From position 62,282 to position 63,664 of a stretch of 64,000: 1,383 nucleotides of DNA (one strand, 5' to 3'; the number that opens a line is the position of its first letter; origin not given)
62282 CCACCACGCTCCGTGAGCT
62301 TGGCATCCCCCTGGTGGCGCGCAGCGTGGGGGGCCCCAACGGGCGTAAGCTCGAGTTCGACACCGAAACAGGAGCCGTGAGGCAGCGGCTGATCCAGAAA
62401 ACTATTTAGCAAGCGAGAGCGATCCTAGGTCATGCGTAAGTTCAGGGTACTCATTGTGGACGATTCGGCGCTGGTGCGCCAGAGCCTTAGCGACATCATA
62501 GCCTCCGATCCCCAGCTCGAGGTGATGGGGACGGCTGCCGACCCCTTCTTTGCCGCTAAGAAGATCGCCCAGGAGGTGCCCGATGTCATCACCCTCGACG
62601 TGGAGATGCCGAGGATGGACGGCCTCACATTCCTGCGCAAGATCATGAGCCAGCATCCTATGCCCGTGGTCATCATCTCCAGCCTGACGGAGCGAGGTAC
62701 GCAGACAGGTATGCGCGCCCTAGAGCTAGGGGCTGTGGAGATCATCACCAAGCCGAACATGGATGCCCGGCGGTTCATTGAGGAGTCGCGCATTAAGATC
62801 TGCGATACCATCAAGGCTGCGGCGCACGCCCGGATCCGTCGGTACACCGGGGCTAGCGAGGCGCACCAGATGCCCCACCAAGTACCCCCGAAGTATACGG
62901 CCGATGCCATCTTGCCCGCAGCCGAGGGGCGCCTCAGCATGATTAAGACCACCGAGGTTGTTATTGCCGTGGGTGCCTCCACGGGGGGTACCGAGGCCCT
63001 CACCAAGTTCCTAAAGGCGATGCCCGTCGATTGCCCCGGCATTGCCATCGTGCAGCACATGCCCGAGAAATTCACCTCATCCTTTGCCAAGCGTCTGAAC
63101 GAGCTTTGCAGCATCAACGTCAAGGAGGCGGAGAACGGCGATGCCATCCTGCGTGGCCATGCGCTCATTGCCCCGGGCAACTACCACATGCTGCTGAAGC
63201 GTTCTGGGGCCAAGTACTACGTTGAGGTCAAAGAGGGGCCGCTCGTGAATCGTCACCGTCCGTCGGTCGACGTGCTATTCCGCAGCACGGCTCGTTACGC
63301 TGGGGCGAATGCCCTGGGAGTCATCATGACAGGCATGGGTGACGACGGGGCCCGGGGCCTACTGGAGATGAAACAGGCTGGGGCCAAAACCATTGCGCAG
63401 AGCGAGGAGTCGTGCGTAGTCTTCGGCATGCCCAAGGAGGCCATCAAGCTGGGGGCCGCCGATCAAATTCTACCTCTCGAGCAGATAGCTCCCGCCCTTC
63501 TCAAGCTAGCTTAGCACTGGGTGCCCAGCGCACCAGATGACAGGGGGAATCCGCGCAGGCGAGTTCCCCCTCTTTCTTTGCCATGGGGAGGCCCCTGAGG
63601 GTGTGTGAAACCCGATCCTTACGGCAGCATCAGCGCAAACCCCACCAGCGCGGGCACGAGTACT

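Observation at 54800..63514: Complete Che-like pathway with no recognisable MCP, plus a STAS protein and an extra kinase, in a T9SS-type Bacteroidota genome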

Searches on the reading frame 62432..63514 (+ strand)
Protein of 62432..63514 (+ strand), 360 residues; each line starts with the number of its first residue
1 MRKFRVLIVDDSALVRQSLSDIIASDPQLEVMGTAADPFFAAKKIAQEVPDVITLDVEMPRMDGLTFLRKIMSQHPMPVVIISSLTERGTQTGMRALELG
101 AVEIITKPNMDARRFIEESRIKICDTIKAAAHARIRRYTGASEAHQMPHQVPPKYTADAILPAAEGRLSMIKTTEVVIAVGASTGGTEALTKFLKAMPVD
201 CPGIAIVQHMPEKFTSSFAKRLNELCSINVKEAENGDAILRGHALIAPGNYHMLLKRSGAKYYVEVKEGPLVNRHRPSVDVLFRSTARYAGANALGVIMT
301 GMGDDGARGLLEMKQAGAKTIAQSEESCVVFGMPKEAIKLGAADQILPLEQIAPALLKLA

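Call 3: search_protein_families(library=pfam, proteins=[window:62432-63514:+], max_evalue=0.1)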
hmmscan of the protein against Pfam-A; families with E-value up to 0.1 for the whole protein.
window:62432-63514:+ (360 aa): 2 families
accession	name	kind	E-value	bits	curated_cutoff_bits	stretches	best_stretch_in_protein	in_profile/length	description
PF01339.22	CheB_methylest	-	1.2e-70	237.2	24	1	178-356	1-174/174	CheB methylesterase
PF00072.30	Response_reg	-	4.7e-22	78.7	30.2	1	6-109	1-101/111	Response regulator receiver domain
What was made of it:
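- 62432..63514 (+): CheB methylesterase with a receiver domain. CheB_methylest, 1e-70, plus Response_reg (call 3).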

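Call 4: search_protein_families(library=ncbifam, proteins=[window:62432-63514:+], max_evalue=0.1)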
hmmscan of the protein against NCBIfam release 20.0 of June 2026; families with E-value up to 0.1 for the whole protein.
window:62432-63514:+ (360 aa): 89 families (the best 25 are shown)
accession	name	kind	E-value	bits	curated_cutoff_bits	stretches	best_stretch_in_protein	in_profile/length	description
NF001965.0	PRK00742.1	subfamily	8.3e-137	456.1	293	1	2-358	2-351/357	chemotaxis-specific protein-glutamate methyltransferase CheB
NF009206.0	PRK12555.1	subfamily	8.2e-125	416.2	342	1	5-359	2-335/340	chemotaxis-specific protein-glutamate methyltransferase CheB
TIGR02875.1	spore_0_A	equivalog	2.8e-15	56.3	200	1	3-127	2-126/262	sporulation transcription factor Spo0A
NF008677.0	PRK11697.1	equivalog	1.7e-14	53.8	246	1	4-113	2-107/238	two-component system response regulator BtsR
NF045505.1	RR_RssB_Pseudo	equivalog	7.8e-13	48.2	700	1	5-127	7-125/394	two-component system response regulator RssB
NF007969.0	PRK10693.1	equivalog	8.6e-13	48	329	1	5-117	9-118/337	two-component system response regulator RssB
NF008469.0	PRK11361.1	equivalog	9.4e-13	47.6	714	1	5-111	6-110/461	acetoacetate metabolism transcriptional regulator AtoC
TIGR01818.1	ntrC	equivalog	1.5e-12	47.1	558.6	1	6-109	1-101/463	nitrogen regulation protein NR(I)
NF045717.1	DVU0259_DivK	exception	1.6e-12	47.6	160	1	5-88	4-88/117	DVU0259 family response regulator domain-containing protein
NF041367.1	CheY_Halo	equivalog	6.9e-12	45.8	200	1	6-109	1-101/114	chemotaxis protein CheY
NF007935.0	PRK10651.1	equivalog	9.3e-12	44.6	250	1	4-101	7-103/216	two-component system response regulator NarL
NF045944.1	ResRegRpaBCyano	equivalog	1.3e-11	44.3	330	1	7-110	1-100/229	response regulator transcription factor RpaB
NF006900.1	PRK09390.1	equivalog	1.8e-11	44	255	1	3-120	4-117/203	response regulator FixJ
NF011896.0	PRK15369.1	equivalog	4.8e-11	42.7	242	1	2-107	2-106/211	two component system response regulator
NF051870.1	NAssimRespRegNtrX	equivalog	4.9e-11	42.2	600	1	6-116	4-113/452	nitrogen assimilation response regulator NtrX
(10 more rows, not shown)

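Call 38: find_encoding_contigs(protein=window:62432-63514:+, flank=10000, max_places=6)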
Protein window:62432-63514:+ (360 aa): 22 contigs read that carry it; 6 places shown.
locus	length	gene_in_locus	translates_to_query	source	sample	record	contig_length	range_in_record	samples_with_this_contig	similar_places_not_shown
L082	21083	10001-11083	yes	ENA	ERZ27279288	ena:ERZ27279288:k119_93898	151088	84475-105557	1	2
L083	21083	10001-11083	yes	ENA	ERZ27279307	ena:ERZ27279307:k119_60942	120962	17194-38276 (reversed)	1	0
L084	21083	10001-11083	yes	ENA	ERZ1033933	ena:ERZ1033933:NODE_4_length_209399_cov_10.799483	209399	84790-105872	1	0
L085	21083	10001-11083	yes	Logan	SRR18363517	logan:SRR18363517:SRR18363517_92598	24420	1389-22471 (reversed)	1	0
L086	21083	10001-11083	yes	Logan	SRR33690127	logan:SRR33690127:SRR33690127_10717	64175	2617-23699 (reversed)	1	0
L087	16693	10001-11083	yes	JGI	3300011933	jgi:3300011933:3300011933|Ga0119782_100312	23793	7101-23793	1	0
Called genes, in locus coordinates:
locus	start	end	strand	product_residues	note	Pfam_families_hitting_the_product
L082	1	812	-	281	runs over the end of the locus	PF13525:YfiO, PF13174:TPR_6 (faint)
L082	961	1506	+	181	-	PF25084:LbH_EIF2B (faint), PF00132:Hexapep, PF14602:Hexapep_2 (faint)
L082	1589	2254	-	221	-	PF13545:HTH_Crp_2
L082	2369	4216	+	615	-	-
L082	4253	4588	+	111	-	PF13466:STAS_2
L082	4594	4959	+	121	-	PF00072:Response_reg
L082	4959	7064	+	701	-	PF01627:Hpt, PF02895:H-kinase_dim, PF02518:HATPase_c, PF01584:CheW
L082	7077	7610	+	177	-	PF01584:CheW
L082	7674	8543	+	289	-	PF03705:CheR_N, PF01739:CheR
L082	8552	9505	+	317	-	PF13581:HATPase_c_2 (faint), PF02518:HATPase_c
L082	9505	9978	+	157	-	PF03975:CheD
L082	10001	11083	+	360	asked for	PF00072:Response_reg, PF01339:CheB_methylest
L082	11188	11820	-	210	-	PF03956:Lys_export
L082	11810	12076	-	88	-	PF03956:Lys_export (weak)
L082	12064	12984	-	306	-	-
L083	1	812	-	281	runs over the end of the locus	PF13525:YfiO, PF13174:TPR_6 (faint)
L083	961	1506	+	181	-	PF25084:LbH_EIF2B (faint), PF00132:Hexapep, PF25087:GMPPB_C (faint), PF14602:Hexapep_2 (faint)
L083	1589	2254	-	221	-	PF13545:HTH_Crp_2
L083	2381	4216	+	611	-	-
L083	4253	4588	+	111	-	PF13466:STAS_2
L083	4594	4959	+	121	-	PF00072:Response_reg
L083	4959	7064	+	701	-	PF01627:Hpt, PF02895:H-kinase_dim, PF02518:HATPase_c, PF01584:CheW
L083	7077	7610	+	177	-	PF01584:CheW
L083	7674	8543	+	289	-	PF03705:CheR_N, PF01739:CheR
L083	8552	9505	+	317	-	PF13581:HATPase_c_2 (faint), PF02518:HATPase_c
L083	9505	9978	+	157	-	PF03975:CheD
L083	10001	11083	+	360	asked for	PF00072:Response_reg, PF01339:CheB_methylest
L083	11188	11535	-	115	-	PF03956:Lys_export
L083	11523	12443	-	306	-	-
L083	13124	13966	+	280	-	PF03705:CheR_N (weak), PF01739:CheR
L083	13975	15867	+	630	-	PF01590:GAF, PF13185:GAF_2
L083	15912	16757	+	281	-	PF01739:CheR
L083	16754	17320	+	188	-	PF01339:CheB_methylest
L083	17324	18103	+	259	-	PF13185:GAF_2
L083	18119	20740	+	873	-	PF13188:PAS_8 (faint), PF01590:GAF (weak), PF13185:GAF_2, PF28175:T4SS_LegC2C7 (weak), PF00989:PAS (weak), PF13426:PAS_9, PF08448:PAS_4, PF07228:SpoIIE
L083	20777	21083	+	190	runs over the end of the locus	PF19788:DUF6272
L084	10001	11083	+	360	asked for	PF00072:Response_reg, PF01339:CheB_methylest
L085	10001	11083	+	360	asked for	PF00072:Response_reg, PF01339:CheB_methylest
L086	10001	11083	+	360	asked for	PF00072:Response_reg, PF01339:CheB_methylest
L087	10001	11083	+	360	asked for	PF00072:Response_reg, PF01339:CheB_methylest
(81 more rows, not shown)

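Call 39: search_protein_families(library=pfam, proteins=[L083:11523-12443:-, L083:13124-13966:+, L083:13975-15867:+, L083:15912-16757:+, L083:16754-17320:+, L083:17324-18103:+, L083:18119-20740:+], max_evalue=0.05)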
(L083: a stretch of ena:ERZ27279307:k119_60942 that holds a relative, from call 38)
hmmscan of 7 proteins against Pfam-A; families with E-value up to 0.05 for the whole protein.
L083:11523-12443:- (306 aa): 2 families
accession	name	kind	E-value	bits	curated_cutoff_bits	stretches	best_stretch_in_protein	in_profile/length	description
PF12804.13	NTP_transf_3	-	4.8e-05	24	27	1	11-66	2-56/160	MobA-like NTP transferase domain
PF00483.29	NTP_transferase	-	0.006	16.6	21.2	1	11-186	3-163/245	Nucleotidyl transferase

L083:13124-13966:+ (280 aa): 7 families
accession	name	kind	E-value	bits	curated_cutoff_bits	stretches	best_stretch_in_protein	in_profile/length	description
PF01739.24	CheR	-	3e-34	118.6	27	2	177-269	98-187/195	CheR methyltransferase, SAM binding domain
PF03705.20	CheR_N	-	7.8e-06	25.9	27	1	7-43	2-38/53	CheR methyltransferase, all-alpha domain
PF08242.18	Methyltransf_12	-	4.1e-05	24.7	30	1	207-252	50-98/98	Methyltransferase domain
PF13649.12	Methyltransf_25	-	0.00064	20.8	27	0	199-250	47-97/97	Methyltransferase domain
PF08241.18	Methyltransf_11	-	0.0022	19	21.2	0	202-254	46-95/95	Methyltransferase domain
PF13847.12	Methyltransf_31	-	0.013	15.6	27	0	217-258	74-113/145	Methyltransferase domain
PF13489.12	Methyltransf_23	-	0.04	14.1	27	0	179-255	46-117/164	Methyltransferase domain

L083:13975-15867:+ (630 aa): 4 families
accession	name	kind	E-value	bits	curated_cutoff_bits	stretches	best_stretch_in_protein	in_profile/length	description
PF13185.12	GAF_2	-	5e-14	53.1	28.6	1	329-461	6-134/136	GAF domain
PF01590.32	GAF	-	7.2e-13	49.7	22.4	1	329-461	4-132/133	GAF domain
PF13492.12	GAF_3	-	0.00021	22.2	27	1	329-462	4-127/129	GAF domain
PF04678.18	MCU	-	0.026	15.1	30.8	0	464-518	38-92/177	Mitochondrial calcium uniporter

L083:15912-16757:+ (281 aa): 2 families
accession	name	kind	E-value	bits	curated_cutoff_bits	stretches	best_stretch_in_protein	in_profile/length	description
PF01739.24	CheR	-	5.8e-17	62.2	27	1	78-262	2-184/195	CheR methyltransferase, SAM binding domain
PF18301.6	preATP-grasp_3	-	0.019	15.6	26.3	1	96-131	30-65/76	pre ATP-grasp 3 domain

L083:16754-17320:+ (188 aa): 1 family
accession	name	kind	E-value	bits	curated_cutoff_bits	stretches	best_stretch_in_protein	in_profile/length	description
PF01339.22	CheB_methylest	-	6.6e-49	166.4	24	1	8-184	1-174/174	CheB methylesterase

L083:17324-18103:+ (259 aa): 2 families
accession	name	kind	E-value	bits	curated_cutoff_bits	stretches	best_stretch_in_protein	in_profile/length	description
PF13185.12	GAF_2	-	2.5e-09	37.9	28.6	1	153-254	33-132/136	GAF domain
PF01590.32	GAF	-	0.0047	17.9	22.4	1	157-255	35-131/133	GAF domain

L083:18119-20740:+ (873 aa): 9 families
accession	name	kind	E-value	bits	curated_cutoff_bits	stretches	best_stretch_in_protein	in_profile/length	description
PF07228.17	SpoIIE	-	2.3e-17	64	25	1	670-872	2-190/192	Stage II sporulation protein E (SpoIIE)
PF08448.16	PAS_4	-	2.7e-17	63.4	23.1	2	502-609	3-110/110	PAS fold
PF13426.13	PAS_9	-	1.2e-15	58.1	27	2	381-482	3-103/103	PAS domain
PF13185.12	GAF_2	-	1.7e-14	54.6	28.6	1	169-305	2-134/136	GAF domain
PF00989.32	PAS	-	1.4e-11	44.9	22.6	2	370-480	2-113/113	PAS fold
PF01590.32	GAF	-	1.5e-06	29.2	22.4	1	172-306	3-133/133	GAF domain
PF13188.13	PAS_8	-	1.5e-06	28.3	21.8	1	370-416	2-44/65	PAS domain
PF13492.12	GAF_3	-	1.6e-05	25.7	27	1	178-304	9-125/129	GAF domain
PF08447.18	PAS_3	-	2.8e-05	24.7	25.6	1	392-464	2-75/89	PAS fold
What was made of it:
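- Closest known: Ancestral. Same: Here a PP2C module lies downstream (calls 38, 39).
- A PP2C module follows the operon in this species (calls 38, 39).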
